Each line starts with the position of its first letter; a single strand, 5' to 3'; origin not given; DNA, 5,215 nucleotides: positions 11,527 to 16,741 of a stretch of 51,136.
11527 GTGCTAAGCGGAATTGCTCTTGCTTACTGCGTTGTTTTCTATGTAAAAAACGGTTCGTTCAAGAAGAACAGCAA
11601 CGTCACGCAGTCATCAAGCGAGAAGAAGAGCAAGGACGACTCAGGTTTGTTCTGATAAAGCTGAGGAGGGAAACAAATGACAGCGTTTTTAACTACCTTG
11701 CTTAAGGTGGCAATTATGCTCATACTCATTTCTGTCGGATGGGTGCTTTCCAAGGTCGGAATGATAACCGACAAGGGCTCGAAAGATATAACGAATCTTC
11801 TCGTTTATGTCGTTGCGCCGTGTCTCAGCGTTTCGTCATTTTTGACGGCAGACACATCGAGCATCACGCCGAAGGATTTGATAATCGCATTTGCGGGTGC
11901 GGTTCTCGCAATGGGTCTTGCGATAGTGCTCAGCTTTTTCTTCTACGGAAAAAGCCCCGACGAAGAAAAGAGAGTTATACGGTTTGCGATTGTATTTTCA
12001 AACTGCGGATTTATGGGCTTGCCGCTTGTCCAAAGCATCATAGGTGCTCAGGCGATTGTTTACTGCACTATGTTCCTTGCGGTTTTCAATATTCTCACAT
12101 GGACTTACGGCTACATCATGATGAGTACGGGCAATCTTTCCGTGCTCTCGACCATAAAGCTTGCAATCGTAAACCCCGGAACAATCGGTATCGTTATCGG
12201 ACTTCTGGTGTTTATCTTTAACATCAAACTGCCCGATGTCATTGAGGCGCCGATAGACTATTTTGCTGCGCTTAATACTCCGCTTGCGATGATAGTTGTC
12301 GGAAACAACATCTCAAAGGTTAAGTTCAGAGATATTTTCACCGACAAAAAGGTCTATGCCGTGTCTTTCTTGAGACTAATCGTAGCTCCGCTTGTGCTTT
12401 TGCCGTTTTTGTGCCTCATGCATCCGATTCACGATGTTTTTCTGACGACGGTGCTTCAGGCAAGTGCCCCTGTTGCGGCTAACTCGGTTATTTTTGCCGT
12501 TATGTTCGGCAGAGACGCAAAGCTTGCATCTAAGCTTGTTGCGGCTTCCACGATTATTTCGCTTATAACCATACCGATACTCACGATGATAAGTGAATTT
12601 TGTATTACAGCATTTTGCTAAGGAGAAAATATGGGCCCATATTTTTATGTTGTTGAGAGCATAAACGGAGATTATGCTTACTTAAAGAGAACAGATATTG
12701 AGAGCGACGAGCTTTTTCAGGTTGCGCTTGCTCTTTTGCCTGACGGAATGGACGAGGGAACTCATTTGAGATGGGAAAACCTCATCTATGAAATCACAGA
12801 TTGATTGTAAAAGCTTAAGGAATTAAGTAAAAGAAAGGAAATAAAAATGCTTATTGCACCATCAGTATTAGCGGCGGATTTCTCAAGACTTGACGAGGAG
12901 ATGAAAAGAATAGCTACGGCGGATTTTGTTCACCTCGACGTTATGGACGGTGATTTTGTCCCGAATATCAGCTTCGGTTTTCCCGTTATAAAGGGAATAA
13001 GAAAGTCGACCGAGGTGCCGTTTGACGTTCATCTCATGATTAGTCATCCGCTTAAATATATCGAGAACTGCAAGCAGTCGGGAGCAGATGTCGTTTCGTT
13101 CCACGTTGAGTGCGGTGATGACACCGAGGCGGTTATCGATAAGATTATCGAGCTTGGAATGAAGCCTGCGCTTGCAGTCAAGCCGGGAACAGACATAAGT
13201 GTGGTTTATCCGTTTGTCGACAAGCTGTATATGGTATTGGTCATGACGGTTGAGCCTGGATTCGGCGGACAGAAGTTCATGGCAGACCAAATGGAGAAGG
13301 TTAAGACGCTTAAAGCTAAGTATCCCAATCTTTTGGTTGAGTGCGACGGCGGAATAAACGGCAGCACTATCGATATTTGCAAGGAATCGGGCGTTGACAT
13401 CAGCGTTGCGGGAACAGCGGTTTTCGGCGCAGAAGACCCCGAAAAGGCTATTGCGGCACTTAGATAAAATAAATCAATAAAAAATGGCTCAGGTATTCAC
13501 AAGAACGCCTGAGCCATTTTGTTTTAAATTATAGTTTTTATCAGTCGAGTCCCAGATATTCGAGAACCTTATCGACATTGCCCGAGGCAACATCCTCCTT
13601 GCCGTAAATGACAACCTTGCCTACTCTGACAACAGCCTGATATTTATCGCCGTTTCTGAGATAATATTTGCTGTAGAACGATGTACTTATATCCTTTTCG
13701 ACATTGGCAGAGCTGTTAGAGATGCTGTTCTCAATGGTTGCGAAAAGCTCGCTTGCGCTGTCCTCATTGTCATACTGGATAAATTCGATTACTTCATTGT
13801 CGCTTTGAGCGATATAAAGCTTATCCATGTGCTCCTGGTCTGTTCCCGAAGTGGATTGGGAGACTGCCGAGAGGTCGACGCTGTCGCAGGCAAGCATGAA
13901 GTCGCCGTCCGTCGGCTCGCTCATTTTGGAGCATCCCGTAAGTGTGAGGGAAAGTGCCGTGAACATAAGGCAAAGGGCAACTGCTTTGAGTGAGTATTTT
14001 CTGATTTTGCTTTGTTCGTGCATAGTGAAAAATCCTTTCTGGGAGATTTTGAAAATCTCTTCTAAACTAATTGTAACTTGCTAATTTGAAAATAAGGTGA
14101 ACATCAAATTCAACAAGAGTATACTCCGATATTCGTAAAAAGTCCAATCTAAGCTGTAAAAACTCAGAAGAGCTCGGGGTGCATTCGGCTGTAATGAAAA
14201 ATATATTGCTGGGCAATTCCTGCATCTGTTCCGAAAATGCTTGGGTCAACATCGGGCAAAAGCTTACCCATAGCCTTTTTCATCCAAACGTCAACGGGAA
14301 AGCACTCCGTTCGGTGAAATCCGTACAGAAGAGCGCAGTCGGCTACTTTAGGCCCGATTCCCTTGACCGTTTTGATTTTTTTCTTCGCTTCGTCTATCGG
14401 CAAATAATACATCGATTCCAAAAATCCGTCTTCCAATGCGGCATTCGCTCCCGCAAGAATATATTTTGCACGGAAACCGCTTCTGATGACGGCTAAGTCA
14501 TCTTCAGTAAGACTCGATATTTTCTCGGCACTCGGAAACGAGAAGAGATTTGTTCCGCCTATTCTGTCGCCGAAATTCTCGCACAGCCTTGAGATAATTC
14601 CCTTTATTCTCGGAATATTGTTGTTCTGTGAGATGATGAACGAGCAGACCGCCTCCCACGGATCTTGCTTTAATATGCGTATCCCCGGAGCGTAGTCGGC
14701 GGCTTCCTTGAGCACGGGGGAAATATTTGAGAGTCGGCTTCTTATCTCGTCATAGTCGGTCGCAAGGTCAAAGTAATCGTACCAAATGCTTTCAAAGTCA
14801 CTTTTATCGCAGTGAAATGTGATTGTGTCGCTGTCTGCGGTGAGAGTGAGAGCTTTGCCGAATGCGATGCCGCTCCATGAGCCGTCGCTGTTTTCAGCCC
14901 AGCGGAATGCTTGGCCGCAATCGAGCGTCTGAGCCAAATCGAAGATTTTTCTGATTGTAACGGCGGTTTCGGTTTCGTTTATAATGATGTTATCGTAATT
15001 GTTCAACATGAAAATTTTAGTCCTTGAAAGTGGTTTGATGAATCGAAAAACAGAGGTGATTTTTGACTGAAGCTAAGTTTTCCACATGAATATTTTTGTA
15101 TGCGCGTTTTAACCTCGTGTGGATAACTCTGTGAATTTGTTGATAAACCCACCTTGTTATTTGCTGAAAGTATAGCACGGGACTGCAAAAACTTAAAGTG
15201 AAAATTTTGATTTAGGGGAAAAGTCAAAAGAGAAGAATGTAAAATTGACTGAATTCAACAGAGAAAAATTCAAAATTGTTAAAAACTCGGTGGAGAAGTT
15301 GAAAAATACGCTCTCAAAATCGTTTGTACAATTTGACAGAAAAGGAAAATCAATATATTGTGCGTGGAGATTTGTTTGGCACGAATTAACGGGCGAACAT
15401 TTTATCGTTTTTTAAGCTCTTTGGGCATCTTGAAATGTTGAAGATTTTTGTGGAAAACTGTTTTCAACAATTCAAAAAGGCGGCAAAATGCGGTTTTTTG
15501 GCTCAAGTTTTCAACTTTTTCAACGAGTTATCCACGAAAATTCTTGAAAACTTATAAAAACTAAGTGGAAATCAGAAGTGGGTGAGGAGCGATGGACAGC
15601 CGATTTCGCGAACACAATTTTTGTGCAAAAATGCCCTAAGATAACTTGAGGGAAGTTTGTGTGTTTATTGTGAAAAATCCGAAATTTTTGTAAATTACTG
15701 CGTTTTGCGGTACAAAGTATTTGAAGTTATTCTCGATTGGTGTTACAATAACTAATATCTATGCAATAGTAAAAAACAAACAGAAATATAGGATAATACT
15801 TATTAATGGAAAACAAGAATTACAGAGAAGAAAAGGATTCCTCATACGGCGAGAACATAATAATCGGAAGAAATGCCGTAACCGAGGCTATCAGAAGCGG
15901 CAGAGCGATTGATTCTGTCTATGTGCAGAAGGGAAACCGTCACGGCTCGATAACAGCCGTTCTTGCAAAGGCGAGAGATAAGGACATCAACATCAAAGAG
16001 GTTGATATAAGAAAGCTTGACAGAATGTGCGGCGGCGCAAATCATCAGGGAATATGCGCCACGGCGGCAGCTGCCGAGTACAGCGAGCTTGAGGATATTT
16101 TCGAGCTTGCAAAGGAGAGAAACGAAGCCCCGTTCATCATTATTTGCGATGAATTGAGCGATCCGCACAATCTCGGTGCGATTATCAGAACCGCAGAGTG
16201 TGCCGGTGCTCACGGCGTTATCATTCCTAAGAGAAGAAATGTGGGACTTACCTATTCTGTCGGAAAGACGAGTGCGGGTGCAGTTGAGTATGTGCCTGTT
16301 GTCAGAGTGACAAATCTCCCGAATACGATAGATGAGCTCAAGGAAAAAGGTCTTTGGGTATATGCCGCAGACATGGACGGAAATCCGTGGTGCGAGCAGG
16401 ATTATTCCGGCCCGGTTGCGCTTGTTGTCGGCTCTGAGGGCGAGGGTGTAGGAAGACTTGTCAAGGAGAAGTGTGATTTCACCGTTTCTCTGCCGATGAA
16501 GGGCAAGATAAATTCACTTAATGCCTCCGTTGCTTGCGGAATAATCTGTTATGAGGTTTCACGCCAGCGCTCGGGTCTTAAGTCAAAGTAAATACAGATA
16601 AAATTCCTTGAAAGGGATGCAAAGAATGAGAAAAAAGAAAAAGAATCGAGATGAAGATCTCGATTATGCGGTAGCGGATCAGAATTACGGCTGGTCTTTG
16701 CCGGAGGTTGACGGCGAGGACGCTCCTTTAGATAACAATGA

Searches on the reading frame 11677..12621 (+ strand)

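Call 37: search_protein_families(library=pfam, proteins=[window:11677-12621:+], max_evalue=0.001)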
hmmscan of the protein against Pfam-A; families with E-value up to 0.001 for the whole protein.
window:11677-12621:+ (314 aa): 2 families
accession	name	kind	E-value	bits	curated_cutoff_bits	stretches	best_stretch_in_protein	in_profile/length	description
PF03547.23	Mem_trans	-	1.8e-37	129.2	25.7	1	10-302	5-342/343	Membrane transport protein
PF01758.21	SBF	-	1.1e-06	28.9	24.3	1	204-305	7-113/191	Sodium Bile acid symporter family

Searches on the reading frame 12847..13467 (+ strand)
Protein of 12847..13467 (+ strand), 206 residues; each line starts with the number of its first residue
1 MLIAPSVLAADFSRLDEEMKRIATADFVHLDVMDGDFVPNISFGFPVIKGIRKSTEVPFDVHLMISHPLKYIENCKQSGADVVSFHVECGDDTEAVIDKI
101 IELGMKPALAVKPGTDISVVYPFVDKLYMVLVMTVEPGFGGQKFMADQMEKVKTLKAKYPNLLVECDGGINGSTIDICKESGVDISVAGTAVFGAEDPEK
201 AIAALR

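Call 37: search_protein_families(library=pfam, proteins=[window:12847-13467:+], max_evalue=0.001)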
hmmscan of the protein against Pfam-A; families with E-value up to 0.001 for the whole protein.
window:12847-13467:+ (206 aa): 1 family
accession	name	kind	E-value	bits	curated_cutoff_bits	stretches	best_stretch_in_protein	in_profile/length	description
PF00834.25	Ribul_P_3_epim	-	2.3e-62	210.3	21.1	1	3-193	2-198/198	Ribulose-phosphate 3 epimerase family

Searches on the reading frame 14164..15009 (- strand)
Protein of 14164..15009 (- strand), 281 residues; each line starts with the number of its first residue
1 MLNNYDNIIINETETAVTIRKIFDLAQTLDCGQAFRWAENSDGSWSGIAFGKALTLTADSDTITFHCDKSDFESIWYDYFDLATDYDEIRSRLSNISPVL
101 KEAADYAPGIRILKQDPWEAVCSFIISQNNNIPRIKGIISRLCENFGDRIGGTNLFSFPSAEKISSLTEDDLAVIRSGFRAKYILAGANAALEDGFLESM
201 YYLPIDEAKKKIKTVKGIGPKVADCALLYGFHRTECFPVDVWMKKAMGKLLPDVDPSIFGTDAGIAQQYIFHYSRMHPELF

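Call 15: search_protein_families(library=pfam, proteins=[window:14164-15009:-], max_evalue=0.001)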
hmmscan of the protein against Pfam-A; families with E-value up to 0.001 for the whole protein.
window:14164-15009:- (281 aa): 2 families
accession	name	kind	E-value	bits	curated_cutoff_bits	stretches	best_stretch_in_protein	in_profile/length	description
PF07934.18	OGG_N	-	5.7e-27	94.7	23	1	22-120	8-114/115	8-oxoguanine DNA glycosylase, N-terminal domain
PF00730.31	HhH-GPD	-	2.6e-09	37.8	26.2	1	122-250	1-86/108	HhH-GPD superfamily base excision DNA repair protein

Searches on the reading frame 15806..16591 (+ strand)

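Call 15: search_protein_families(library=pfam, proteins=[window:15806-16591:+], max_evalue=0.001)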
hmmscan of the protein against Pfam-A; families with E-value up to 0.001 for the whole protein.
window:15806-16591:+ (261 aa): 3 families
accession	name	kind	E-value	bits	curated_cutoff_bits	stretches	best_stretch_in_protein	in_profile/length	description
PF00588.24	SpoU_methylase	-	1.2e-43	149.1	29.7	1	110-249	2-142/142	SpoU rRNA Methylase family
PF08032.17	SpoU_sub_bind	-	1.3e-22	80.3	22.8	1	18-92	1-75/76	RNA 2'-O ribose methyltransferase substrate binding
PF04705.17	TSNR_N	-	0.00021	21.8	28.3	1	23-98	35-108/111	Thiostrepton-resistance methylase, N terminus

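Call 82: search_protein_families(library=ncbifam, proteins=[window:15806-16591:+], max_evalue=0.001)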
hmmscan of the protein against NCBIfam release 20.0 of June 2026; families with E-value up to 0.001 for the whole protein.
window:15806-16591:+ (261 aa): 11 families
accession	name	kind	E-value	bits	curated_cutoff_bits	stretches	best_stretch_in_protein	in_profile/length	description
TIGR00186.1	rRNA_methyl_3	equivalog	1.1e-76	257.4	160.15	1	17-255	3-240/240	23S rRNA (guanosine(2251)-2'-O)-methyltransferase RlmB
NF008386.0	PRK11181.1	equivalog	2.4e-59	200.5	366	1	17-256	3-243/244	23S rRNA (guanosine(2251)-2'-O)-methyltransferase RlmB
NF008295.0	PRK11081.1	equivalog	7.3e-24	84.6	227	1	98-256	9-166/230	tRNA (guanosine(18)-2'-O)-methyltransferase TrmH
NF008117.0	PRK10864.1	equivalog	1.9e-21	76.7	267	1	64-256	154-343/344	tRNA/rRNA methyltransferase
NF000477.1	NshR_TsnR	equivalog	1.1e-15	57.8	425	1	23-253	38-262/266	NshR/TsnR family 23S rRNA methyltransferase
NF000035.1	nosihep_NshR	exception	1.1e-14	54.6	500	1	18-253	33-262/274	NshR family nosiheptide/thiostrepton resistance 23S rRNA methyltransferase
TIGR00185.1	tRNA_yibK_trmL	equivalog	5.3e-08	32.9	190.6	1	120-256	12-149/154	tRNA (uridine(34)/cytosine(34)/5-carboxymethylaminomethyluridine(34)-2'-O)-methyltransferase TrmL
TIGR00050.1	rRNA_methyl_1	subfamily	1.2e-07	31.8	167.15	1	198-254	100-156/233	TrmJ/YjtD family RNA methyltransferase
NF011694.0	PRK15114.1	equivalog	2.8e-05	23.8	280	1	200-251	105-156/246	tRNA (cytosine(32)/uridine(32)-2'-O)-methyltransferase TrmJ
NF041077.1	tRNAmeth_TrmJ_Sulfolob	equivalog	3.5e-05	23.5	350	1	204-256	104-156/229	tRNA (cytidine-2'-O-)-methyltransferase TrmJ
NF007752.0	PRK10433.1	equivalog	0.00031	20.3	212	1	203-253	107-157/228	tRNA/rRNA methyltransferase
